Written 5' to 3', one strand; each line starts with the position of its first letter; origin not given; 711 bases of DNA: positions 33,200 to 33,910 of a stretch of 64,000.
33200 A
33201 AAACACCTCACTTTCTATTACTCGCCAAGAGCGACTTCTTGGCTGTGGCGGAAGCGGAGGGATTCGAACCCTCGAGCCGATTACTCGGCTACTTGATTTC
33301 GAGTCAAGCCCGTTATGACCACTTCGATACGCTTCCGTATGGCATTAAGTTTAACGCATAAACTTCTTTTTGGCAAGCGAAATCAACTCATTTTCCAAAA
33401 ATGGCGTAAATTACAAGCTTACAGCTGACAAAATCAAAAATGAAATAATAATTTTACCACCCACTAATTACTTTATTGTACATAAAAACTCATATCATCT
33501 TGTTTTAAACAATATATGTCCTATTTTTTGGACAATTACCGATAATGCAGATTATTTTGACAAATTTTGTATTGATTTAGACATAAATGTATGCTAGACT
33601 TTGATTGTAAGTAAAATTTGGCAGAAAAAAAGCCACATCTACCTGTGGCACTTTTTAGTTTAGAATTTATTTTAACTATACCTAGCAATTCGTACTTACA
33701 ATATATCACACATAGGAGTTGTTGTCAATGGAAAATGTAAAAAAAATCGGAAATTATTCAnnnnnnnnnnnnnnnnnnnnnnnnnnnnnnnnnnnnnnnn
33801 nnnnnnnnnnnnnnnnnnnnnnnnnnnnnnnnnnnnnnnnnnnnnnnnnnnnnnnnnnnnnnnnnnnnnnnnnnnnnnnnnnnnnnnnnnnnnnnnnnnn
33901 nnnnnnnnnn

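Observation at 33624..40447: Complete type II-A CRISPR-Cas9 locus: tracrRNA, cas9-cas1-cas2-csn2, leader and array, all apparently intact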

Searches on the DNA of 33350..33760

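Call 70: search_rna_families(source=window, start=33350, end=33760, threshold=evalue, max_evalue=10, show_alignments=2)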
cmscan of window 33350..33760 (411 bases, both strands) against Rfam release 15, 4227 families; matches with E-value up to 10: 8.
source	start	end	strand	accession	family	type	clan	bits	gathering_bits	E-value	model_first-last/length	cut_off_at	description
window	33541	33659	+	RF01859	Phe_leader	Cis-reg; leader;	-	21.6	55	0.27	1-125/125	no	Phenylalanine leader peptide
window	33394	33486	+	RF02776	SodC_thermometer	Cis-reg; thermoregulator;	-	20.6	125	1.5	1-93/93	no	SodC 5' UTR thermometer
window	33625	33682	-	RF01459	rliE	Gene; sRNA;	-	19.4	90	0.64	1-222/222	no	Listeria sRNA rliE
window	33625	33695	-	RF02747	FtrA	Gene; sRNA;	-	19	134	2.7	1-111/111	no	Francisella sRNA A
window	33524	33578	+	RF01810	pntA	Gene; sRNA;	-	16.9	54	5.7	1-62/62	no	pntA sRNA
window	33626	33691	-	RF02057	STnc40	Gene; sRNA;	-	16.4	45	3.7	1-70/70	no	Salmonella enterica sRNA STnc40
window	33623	33759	-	RF01859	Phe_leader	Cis-reg; leader;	-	15.9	55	5.1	1-125/125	no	Phenylalanine leader peptide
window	33578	33703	+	RF02320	TtnuHACA13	Gene; snRNA; snoRNA; HACA-box;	-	15.2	100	6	1-134/134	no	Tetrahymena snoRNA TtnuHACA13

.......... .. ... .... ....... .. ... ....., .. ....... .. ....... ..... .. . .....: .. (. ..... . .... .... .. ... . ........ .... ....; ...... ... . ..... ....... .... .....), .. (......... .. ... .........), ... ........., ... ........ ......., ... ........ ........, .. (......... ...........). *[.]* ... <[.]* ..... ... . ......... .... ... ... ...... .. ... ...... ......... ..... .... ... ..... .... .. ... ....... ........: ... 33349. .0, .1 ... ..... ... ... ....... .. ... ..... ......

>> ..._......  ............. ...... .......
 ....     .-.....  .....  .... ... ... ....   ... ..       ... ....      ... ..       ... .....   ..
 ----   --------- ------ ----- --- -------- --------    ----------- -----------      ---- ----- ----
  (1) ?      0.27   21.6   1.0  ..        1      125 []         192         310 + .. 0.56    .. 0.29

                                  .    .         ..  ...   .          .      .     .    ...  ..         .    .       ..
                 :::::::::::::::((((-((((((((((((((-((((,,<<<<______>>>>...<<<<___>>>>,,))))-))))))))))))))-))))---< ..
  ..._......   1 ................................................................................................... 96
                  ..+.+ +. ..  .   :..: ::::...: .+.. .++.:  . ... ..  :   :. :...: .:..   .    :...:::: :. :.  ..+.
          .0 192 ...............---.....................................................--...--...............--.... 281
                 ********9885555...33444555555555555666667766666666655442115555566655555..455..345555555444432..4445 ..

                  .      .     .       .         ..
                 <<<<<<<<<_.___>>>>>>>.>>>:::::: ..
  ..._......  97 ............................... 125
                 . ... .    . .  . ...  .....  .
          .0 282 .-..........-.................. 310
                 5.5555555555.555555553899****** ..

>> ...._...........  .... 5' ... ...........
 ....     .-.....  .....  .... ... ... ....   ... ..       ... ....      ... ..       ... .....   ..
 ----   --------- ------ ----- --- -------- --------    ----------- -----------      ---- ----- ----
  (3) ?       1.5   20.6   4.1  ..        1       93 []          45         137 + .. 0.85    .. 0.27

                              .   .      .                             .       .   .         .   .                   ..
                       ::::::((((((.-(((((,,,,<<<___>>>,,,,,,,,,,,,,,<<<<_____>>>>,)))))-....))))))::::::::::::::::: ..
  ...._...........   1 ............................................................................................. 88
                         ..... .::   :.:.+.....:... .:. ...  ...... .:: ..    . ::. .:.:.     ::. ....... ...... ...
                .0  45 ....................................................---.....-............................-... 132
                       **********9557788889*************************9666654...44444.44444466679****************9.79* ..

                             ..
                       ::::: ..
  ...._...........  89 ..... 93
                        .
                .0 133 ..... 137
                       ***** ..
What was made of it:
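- On Rfam tracrRNA family: At the tracrRNA locus, a permissive scan (E up to 10) gives only weak hits to unrelated families and no tracrRNA hit (call 70).
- Tried and rejected: No tracrRNA hit (call 70).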
